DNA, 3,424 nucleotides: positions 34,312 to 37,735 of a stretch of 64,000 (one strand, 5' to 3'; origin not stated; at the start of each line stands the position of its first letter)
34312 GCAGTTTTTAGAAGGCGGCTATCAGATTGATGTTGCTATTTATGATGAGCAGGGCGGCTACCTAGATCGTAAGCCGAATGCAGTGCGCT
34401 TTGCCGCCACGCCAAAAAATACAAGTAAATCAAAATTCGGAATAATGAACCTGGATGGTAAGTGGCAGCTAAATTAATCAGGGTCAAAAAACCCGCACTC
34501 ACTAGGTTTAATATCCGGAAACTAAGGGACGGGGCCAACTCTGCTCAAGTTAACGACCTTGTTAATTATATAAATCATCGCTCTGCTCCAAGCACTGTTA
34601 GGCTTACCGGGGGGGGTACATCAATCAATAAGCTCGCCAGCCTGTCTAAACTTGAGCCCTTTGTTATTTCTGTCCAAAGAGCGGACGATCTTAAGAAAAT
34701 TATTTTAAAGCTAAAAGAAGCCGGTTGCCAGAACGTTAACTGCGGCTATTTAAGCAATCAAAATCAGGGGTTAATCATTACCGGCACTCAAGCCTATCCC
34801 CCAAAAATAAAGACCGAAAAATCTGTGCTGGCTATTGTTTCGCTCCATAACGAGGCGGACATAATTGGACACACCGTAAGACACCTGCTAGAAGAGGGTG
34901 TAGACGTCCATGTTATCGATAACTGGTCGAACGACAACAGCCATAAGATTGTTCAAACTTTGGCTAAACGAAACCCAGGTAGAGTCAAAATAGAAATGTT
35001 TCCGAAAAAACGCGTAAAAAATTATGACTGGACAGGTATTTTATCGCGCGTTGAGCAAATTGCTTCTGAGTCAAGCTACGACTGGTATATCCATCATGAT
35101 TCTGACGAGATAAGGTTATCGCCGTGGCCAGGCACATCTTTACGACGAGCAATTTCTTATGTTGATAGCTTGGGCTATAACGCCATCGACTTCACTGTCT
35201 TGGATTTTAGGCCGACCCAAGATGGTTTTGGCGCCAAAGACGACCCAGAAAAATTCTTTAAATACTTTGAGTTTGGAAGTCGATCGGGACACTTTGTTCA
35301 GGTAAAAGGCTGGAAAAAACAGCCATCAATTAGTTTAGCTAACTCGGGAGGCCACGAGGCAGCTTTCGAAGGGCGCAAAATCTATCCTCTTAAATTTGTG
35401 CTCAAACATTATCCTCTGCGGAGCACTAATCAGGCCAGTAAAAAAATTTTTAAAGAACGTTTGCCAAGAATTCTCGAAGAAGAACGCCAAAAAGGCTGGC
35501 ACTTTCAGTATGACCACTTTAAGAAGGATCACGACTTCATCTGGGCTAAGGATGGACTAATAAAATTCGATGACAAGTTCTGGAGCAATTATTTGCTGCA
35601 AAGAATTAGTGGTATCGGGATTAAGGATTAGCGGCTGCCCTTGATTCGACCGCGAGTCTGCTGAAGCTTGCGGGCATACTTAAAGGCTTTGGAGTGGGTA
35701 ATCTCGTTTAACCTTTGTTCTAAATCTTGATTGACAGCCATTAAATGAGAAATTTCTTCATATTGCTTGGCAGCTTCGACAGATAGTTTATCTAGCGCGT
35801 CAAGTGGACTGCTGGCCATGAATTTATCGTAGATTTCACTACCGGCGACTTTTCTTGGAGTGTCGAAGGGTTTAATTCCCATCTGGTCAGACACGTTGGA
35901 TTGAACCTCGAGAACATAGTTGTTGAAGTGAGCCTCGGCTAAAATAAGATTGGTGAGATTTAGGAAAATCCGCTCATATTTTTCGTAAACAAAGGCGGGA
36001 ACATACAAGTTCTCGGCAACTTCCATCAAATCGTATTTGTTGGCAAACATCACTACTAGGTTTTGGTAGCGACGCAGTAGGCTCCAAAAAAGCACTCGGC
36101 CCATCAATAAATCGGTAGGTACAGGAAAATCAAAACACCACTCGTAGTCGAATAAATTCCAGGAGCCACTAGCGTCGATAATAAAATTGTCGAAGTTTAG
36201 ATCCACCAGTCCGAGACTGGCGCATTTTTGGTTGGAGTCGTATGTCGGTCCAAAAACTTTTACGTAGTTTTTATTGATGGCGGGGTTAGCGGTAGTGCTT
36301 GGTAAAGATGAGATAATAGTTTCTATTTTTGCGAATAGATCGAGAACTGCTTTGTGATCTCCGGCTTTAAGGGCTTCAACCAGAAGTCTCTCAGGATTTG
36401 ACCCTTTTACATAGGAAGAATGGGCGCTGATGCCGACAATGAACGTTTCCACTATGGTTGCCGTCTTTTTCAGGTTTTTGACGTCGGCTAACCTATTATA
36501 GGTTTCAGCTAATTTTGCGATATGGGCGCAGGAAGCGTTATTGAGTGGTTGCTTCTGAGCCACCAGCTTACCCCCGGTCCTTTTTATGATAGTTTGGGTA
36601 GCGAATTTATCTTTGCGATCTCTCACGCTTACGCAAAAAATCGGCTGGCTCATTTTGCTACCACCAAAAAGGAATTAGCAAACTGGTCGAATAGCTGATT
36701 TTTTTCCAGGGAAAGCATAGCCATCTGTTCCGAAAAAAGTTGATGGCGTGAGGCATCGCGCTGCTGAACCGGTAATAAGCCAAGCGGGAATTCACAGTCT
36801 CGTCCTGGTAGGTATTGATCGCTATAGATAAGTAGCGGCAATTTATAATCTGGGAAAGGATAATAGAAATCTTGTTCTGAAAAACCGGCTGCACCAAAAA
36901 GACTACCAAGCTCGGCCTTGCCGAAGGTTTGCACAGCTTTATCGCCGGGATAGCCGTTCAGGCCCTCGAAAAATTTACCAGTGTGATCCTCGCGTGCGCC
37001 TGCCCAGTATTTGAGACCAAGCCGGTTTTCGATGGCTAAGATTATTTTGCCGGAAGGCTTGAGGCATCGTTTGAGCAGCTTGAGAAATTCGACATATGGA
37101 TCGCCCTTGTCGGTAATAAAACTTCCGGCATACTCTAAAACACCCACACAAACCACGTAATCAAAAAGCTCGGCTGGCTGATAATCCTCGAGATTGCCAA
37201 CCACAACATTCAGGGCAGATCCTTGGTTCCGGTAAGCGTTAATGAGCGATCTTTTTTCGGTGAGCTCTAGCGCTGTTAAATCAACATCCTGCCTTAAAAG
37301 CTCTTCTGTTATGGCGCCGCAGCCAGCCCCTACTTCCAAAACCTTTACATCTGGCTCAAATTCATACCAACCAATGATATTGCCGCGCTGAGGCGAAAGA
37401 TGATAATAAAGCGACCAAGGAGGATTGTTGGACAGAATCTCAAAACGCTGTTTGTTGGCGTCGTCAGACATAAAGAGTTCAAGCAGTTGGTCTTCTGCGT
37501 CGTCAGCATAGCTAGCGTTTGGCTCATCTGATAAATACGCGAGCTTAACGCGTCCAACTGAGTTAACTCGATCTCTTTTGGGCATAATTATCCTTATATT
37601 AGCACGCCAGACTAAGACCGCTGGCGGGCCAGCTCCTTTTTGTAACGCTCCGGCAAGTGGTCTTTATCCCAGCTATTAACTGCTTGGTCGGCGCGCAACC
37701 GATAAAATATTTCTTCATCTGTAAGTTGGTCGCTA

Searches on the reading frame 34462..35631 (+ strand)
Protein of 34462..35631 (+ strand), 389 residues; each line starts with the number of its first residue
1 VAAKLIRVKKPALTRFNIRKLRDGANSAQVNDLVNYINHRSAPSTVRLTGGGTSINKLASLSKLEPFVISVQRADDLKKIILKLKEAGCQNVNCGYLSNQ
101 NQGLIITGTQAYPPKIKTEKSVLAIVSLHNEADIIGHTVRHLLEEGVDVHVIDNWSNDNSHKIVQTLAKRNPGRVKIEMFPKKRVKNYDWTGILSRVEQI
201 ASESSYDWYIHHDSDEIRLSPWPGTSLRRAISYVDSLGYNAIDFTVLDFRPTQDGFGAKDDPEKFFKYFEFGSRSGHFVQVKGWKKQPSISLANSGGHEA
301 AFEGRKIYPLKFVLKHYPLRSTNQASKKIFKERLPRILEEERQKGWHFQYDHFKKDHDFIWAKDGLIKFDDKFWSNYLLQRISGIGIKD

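Call 56: search_protein_families(library=pfam, proteins=[window:34462-35631:+], max_evalue=0.001)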
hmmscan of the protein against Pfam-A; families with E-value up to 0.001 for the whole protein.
window:34462-35631:+ (389 aa): 2 families
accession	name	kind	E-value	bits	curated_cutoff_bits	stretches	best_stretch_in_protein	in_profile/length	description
PF00535.33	Glycos_transf_2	-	9.6e-07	29.3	23.3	1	125-184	3-64/168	Glycosyl transferase family 2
PF13704.12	Glyco_tranf_2_4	-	1.4e-05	25.9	27.5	1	129-218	1-84/98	Glycosyl transferase family 2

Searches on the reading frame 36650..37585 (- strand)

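Call 56: search_protein_families(library=pfam, proteins=[window:36650-37585:-], max_evalue=0.001)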
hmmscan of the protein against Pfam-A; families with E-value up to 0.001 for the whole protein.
window:36650-37585:- (311 aa): 8 families
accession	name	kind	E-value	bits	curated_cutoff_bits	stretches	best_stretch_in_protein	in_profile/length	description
PF08242.18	Methyltransf_12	-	3.4e-09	37.7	30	1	83-181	1-98/98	Methyltransferase domain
PF08241.18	Methyltransf_11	-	6.4e-09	36.8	21.2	1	83-183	1-95/95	Methyltransferase domain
PF13489.12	Methyltransf_23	-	1.7e-07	31.5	27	1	78-235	22-159/164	Methyltransferase domain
PF13649.12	Methyltransf_25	-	3e-07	31.5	27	1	82-179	1-97/97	Methyltransferase domain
PF02353.26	CMAS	-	0.00019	21.3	27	1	75-183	59-164/273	Mycolic acid cyclopropane synthetase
PF05891.18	Methyltransf_PK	-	0.00039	20.5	27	1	81-183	58-159/218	AdoMet dependent proline di-methyltransferase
PF00398.26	RrnaAD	-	0.00053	19.6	24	1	71-135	23-88/263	Ribosomal RNA adenine dimethylase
PF13847.12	Methyltransf_31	-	0.00096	19.3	27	0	78-184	3-110/145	Methyltransferase domain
